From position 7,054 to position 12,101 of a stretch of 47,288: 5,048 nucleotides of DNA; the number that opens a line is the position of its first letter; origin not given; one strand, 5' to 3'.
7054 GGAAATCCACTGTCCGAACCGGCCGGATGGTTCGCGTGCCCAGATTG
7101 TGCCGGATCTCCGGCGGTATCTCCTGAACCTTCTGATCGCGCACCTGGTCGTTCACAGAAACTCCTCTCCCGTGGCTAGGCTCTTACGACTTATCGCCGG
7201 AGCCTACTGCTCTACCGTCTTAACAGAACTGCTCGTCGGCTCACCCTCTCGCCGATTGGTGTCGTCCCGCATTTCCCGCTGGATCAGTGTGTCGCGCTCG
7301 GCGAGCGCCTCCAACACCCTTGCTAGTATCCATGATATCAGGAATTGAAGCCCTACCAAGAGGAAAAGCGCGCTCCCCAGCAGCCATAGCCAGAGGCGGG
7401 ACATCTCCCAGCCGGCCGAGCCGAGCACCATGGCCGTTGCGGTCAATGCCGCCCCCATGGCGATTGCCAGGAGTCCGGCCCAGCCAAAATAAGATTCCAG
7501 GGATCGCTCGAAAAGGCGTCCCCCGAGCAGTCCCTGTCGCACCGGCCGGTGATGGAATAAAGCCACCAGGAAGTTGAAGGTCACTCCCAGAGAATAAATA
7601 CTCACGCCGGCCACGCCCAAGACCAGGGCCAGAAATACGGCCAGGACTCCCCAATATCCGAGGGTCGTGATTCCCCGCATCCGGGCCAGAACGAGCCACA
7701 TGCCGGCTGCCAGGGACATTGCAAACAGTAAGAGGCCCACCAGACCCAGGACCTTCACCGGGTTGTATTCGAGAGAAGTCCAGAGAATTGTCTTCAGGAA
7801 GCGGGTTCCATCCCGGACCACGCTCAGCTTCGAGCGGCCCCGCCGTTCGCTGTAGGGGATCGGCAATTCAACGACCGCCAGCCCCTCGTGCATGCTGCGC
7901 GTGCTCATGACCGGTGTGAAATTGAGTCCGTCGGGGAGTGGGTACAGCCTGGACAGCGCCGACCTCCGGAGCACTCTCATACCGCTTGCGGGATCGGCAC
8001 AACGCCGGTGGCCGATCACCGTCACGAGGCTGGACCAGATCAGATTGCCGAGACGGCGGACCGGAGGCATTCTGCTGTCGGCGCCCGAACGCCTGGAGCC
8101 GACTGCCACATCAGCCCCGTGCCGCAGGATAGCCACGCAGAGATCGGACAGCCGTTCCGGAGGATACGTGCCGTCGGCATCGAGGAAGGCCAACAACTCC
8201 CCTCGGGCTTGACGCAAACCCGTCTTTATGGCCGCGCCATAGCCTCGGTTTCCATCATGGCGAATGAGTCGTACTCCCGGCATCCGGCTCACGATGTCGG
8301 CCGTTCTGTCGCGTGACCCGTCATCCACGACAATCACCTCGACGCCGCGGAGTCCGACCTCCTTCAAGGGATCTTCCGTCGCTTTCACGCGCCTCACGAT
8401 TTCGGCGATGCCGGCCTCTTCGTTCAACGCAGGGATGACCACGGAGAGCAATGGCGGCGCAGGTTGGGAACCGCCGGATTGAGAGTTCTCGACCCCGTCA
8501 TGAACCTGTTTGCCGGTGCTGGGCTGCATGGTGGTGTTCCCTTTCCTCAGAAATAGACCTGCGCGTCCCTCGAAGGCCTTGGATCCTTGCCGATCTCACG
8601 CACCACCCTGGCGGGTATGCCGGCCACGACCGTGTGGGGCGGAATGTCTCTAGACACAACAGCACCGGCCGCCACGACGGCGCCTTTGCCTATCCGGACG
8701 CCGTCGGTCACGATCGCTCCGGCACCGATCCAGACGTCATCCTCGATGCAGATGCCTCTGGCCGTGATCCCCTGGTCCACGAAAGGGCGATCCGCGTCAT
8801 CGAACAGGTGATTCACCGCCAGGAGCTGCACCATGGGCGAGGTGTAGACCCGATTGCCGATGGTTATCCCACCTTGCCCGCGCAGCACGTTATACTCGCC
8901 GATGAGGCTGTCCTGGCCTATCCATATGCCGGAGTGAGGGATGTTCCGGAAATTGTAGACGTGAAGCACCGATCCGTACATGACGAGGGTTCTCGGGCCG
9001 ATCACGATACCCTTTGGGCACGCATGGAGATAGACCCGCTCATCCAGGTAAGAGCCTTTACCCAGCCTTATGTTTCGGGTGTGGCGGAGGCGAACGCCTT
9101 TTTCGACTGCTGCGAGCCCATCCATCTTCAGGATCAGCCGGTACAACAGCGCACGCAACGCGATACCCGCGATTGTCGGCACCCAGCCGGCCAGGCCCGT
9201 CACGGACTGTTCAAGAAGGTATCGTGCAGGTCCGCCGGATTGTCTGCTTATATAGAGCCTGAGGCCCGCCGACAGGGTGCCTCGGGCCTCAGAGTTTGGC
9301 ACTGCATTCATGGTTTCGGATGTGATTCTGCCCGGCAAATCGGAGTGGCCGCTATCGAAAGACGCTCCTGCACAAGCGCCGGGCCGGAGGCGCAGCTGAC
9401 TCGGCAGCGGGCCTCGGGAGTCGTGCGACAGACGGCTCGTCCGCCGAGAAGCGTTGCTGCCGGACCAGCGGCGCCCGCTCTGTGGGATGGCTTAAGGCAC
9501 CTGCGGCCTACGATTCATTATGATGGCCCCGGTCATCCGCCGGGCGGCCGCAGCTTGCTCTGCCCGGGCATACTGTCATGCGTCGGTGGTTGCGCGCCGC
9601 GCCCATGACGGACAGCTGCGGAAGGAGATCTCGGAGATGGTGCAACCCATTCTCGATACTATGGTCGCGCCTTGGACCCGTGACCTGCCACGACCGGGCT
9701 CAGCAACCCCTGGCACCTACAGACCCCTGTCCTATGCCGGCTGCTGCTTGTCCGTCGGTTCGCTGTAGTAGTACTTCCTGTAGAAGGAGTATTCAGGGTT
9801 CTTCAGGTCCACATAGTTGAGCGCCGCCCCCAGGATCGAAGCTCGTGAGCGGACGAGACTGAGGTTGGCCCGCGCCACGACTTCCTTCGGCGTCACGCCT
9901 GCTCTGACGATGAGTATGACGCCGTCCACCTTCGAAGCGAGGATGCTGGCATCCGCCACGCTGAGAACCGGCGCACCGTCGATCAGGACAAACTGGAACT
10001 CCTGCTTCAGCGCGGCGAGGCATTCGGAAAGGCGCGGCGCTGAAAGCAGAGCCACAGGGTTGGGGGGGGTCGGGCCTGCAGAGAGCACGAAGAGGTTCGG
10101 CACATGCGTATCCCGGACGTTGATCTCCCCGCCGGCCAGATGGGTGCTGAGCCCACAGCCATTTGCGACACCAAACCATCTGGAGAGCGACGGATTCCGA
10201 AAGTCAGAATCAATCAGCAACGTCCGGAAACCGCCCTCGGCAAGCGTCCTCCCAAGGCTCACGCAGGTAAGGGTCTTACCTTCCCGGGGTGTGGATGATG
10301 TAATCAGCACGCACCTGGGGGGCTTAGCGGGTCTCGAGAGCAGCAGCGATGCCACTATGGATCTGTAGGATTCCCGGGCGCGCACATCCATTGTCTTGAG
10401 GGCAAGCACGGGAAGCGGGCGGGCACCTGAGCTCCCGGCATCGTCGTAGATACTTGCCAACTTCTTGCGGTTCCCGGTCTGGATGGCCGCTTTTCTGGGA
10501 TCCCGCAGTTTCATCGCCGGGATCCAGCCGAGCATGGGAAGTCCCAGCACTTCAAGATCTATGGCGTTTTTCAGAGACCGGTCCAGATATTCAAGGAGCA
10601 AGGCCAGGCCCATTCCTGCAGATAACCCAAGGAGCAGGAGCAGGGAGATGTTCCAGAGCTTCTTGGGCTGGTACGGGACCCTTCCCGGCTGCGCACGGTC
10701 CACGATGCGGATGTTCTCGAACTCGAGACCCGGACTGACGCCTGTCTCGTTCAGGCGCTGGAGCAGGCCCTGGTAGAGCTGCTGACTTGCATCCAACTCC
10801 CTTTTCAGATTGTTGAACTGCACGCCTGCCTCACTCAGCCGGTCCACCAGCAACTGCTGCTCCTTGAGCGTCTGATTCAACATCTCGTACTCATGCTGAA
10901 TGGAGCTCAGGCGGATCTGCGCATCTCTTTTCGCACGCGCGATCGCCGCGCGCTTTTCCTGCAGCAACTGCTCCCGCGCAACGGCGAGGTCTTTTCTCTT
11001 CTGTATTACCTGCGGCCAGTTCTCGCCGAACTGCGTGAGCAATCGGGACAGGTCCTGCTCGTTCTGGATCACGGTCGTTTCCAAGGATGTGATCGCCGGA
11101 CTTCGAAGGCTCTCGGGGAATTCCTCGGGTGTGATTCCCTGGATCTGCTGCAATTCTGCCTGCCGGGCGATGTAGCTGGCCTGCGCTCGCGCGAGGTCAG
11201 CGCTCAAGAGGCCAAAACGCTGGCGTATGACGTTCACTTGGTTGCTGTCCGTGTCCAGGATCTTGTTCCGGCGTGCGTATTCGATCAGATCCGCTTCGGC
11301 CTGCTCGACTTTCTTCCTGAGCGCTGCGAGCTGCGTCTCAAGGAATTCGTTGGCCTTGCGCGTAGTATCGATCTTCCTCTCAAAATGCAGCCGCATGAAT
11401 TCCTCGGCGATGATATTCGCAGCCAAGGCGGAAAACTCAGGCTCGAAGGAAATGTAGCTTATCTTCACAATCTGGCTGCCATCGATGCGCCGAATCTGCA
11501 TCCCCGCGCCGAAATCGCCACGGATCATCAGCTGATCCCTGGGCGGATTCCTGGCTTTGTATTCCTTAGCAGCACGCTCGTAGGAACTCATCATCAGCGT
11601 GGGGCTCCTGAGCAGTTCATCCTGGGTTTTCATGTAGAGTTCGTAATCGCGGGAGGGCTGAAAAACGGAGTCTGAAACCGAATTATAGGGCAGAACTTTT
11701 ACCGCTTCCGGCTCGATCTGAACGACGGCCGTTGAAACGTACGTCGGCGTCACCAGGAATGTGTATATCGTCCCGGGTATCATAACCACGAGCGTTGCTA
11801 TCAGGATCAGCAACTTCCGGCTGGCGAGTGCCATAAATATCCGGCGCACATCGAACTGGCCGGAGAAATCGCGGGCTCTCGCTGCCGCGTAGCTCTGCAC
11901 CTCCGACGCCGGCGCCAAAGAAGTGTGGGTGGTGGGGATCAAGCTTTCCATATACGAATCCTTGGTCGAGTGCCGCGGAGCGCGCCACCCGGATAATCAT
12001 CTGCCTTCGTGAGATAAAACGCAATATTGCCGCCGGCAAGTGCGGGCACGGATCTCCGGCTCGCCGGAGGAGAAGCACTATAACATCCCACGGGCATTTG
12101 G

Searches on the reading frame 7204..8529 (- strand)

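Call 20: search_protein_families(library=pfam, proteins=[window:7204-8529:-], max_evalue=0.001)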
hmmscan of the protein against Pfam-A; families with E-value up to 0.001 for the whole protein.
window:7204-8529:- (441 aa): 4 families
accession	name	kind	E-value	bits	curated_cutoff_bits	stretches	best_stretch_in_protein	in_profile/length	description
PF00535.33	Glycos_transf_2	-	3.7e-34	118.5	23.3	1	29-194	1-166/168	Glycosyl transferase family 2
PF13641.12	Glyco_tranf_2_3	-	4.3e-07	30.6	27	1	25-155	1-132/230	Glycosyltransferase like family 2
PF10111.15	Glyco_tranf_2_2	-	4.6e-05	23.5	27.3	1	29-128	1-100/276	Glycosyltransferase like family 2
PF13704.12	Glyco_tranf_2_4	-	0.00035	21.4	27.5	1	64-119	21-81/98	Glycosyl transferase family 2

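Call 29: search_protein_families(library=ncbifam, proteins=[window:7204-8529:-], max_evalue=0.001)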
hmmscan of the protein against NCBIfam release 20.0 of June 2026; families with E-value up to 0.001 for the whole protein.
window:7204-8529:- (441 aa): 18 families
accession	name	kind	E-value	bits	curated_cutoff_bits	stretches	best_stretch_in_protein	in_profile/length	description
TIGR04182.1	glyco_TIGR04182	equivalog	7.8e-36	123.9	325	1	29-324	3-285/293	S-layer glycoprotein N-glycosyltransferase AglJ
NF041391.1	DPhHxTase_Halo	equivalog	1e-28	99.8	375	1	35-252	4-209/213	dolichyl-phosphate hexose transferase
NF007986.1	PRK10714.1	equivalog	3.6e-21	75.5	529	1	28-317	8-289/316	undecaprenyl-phosphate 4-deoxy-4-formamido-L-arabinose transferase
TIGR03965.1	mycofact_glyco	equivalog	1e-17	64.2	280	1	19-146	67-190/467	mycofactocin biosynthesis glycosyltransferase MftF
NF047588.1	GlcsyltransPgfSStrep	equivalog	2.7e-17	63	500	1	28-325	3-291/308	glycosyltransferase PgfS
NF058614.1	PPMAGASynPpgS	equivalog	6.9e-17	61.6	370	1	30-223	4-193/226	polyprenyl-phospho-N-acetylgalactosaminyl synthase PpgS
TIGR04283.1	glyco_like_mftF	equivalog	1.7e-15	57.2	182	1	28-134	1-97/221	TIGR04283 family arsenosugar biosynthesis glycosyltransferase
NF041875.1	EPS_EpsD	equivalog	5.5e-12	45.7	370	1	28-156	1-127/325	exopolysaccharide biosynthesis glycosyltransferase EpsD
TIGR03937.1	PgaC_IcaA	equivalog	5.7e-12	45.3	422.3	1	23-121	42-137/407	poly-beta-1,6-N-acetyl-D-glucosamine synthase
NF010496.0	PRK13915.1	equivalog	2.2e-11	43.4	262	1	28-123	33-130/307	glucosyl-3-phosphoglycerate synthase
NF007482.0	PRK10073.1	equivalog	4.7e-11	42.3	423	1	26-142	6-118/334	glycosyltransferase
NF047683.1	TeichurnBiosyTuaG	equivalog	1e-09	38.4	400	1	25-128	5-105/252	teichuronic acid biosynthesis protein TuaG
NF038302.1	EPS_HpsE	equivalog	1.7e-06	27.3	300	1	28-123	3-100/307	hormogonium polysaccharide biosynthesis glycosyltransferase HpsE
NF041865.1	EpsU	equivalog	5.7e-06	25.6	700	1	28-111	41-120/394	exopolysaccharide biosynthesis GT2 family glycosyltransferase EpsU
NF041394.1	GtaseAglG_Halo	equivalog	0.00012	21.5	440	1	60-145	30-117/304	glucosyl-dolichyl phosphate glucuronosyltransferase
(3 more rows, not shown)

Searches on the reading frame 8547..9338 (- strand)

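Call 29: search_protein_families(library=ncbifam, proteins=[window:8547-9338:-], max_evalue=0.001)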
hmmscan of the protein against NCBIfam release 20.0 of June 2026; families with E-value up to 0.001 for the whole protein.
window:8547-9338:- (263 aa): 38 families (the best 25 are shown)
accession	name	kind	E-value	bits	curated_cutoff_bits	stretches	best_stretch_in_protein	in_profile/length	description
NF007797.0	PRK10502.1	subfamily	7e-20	71.4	192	1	138-248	73-178/183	WcaF family extracellular polysaccharide biosynthesis acetyltransferase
TIGR03532.1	DapD_Ac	equivalog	9.1e-19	68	231.75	1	192-252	157-217/231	2,3,4,5-tetrahydropyridine-2,6-dicarboxylate N-acetyltransferase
NF007076.0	PRK09527.1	equivalog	9.5e-18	64.3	347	1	138-262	76-193/203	galactoside O-acetyltransferase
TIGR03308.1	phn_thr-fam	hypoth_equivalog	1.9e-17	63.8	201.65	1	192-248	105-161/204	phosphonate metabolim protein, transferase hexapeptide repeat family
NF007499.0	PRK10092.1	equivalog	3.3e-17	62.9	314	1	150-248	86-182/183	maltose O-acetyltransferase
NF007240.0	PRK09677.1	equivalog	9.8e-15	54.5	243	1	138-249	66-184/192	putative lipopolysaccharide biosynthesis O-acetyl transferase WbbJ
TIGR03570.1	NeuD_NnaD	subfamily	2e-14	53.7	160.8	1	192-244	150-202/202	NeuD/PglB/VioB family sugar acetyltransferase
NF041874.1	EPS_EpsC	equivalog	1.8e-13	50.5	150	1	136-247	60-165/168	serine O-acetyltransferase EpsC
NF000490.1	chloram_CatB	equivalog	2.3e-12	46.7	350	1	177-248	96-163/210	type B chloramphenicol O-acetyltransferase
NF000311.1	Vat_ABCDEFH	equivalog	4.9e-12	45.8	300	1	196-248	111-163/201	Vat family streptogramin A O-acetyltransferase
NF033468.1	stregram_VatI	exception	5e-12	46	415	1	196-248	113-165/208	streptogramin A O-acetyltransferase Vat(I)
NF058585.1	HptprglPActTf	PfamEq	5.4e-12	45.6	300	1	196-249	107-160/172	heptaprenylglyceryl phosphate O-acetyltransferase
NF038307.1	EPS_acetyl_HpsU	equivalog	1.3e-11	44.4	305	1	138-245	72-174/178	hormogonium polysaccharide biosynthesis acetyltransferase HpsU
NF050158.1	CarbAnhydGPos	equivalog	1.3e-11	44.4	250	1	191-252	83-146/172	gamma carbonic anhydrase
NF008349.0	PRK11132.1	equivalog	2.3e-11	43.3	397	1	197-260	195-257/273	serine O-acetyltransferase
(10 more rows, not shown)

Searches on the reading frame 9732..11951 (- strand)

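Call 20: search_protein_families(library=pfam, proteins=[window:9732-11951:-], max_evalue=0.001)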
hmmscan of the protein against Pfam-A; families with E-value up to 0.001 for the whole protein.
window:9732-11951:- (739 aa): 4 families
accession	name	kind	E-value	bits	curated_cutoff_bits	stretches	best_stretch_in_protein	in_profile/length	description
PF02706.20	Wzz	-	1.6e-12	48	25.5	1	32-119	2-83/91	Chain length determinant protein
PF13807.11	GNVR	-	3.4e-12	46.6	27.7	1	381-452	8-79/82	G-rich domain on putative tyrosine kinase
PF13614.12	AAA_31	-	5.9e-07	30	27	0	640-682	106-147/177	AAA domain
PF01656.29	CbiA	-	3.4e-05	24.2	25.4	1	556-652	9-69/125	CobQ/CobB/MinD/ParA nucleotide binding domain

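Call 29: search_protein_families(library=ncbifam, proteins=[window:9732-11951:-], max_evalue=0.001)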
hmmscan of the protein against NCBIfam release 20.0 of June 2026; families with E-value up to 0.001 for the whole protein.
window:9732-11951:- (739 aa): 13 families
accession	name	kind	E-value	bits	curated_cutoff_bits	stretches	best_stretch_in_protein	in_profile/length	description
TIGR01005.1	eps_transp_fam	subfamily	2.5e-57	194.6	411.7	2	129-735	126-734/754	exopolysaccharide transport protein family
NF007350.0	PRK09841.1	equivalog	1.5e-47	162.1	1248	1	379-731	372-722/726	tyrosine-protein kinase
NF008568.0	PRK11519.1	equivalog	6.4e-45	153.5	1068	2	381-733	374-717/720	tyrosine-protein kinase Wzc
TIGR01007.1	eps_fam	subfamily_domain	2e-44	151.6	108.05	1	527-727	1-203/204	polysaccharide biosynthesis tyrosine autokinase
TIGR03017.1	EpsF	equivalog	3e-39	135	422.75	1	36-477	4-443/444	chain length determinant protein EpsF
TIGR03007.1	pepcterm_ChnLen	equivalog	2.5e-32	111.8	278.85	1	34-482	2-465/498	XrtA system polysaccharide chain length determinant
TIGR03018.1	pepcterm_TyrKin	hypoth_equivalog_domain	9.5e-28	96.9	230.65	1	517-699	3-195/207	XrtA-associated tyrosine autokinase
TIGR03029.1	EpsG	equivalog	9e-25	87.3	313.8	1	525-712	83-273/274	chain length determinant protein tyrosine kinase EpsG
TIGR01006.1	polys_exp_MPA1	subfamily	2.5e-11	43.5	296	2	33-77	8-53/226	CspC family polysaccharide chain length determinant protein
NF041546.1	ParA_partition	equivalog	8.2e-06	25.5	180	1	558-682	12-106/203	ParA family partition ATPase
TIGR01968.1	minD_bact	equivalog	2.6e-05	23.7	212.9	1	547-660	3-120/261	septum site-determining protein MinD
TIGR01969.1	minD_arch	subfamily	0.00012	21.3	201.75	1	548-717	3-173/251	cell division ATPase MinD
TIGR01010.1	BexC_CtrB_KpsE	subfamily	0.00069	18.8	437.5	0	200-279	171-242/362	polysaccharide export inner-membrane protein, BexC/CtrB/KpsE family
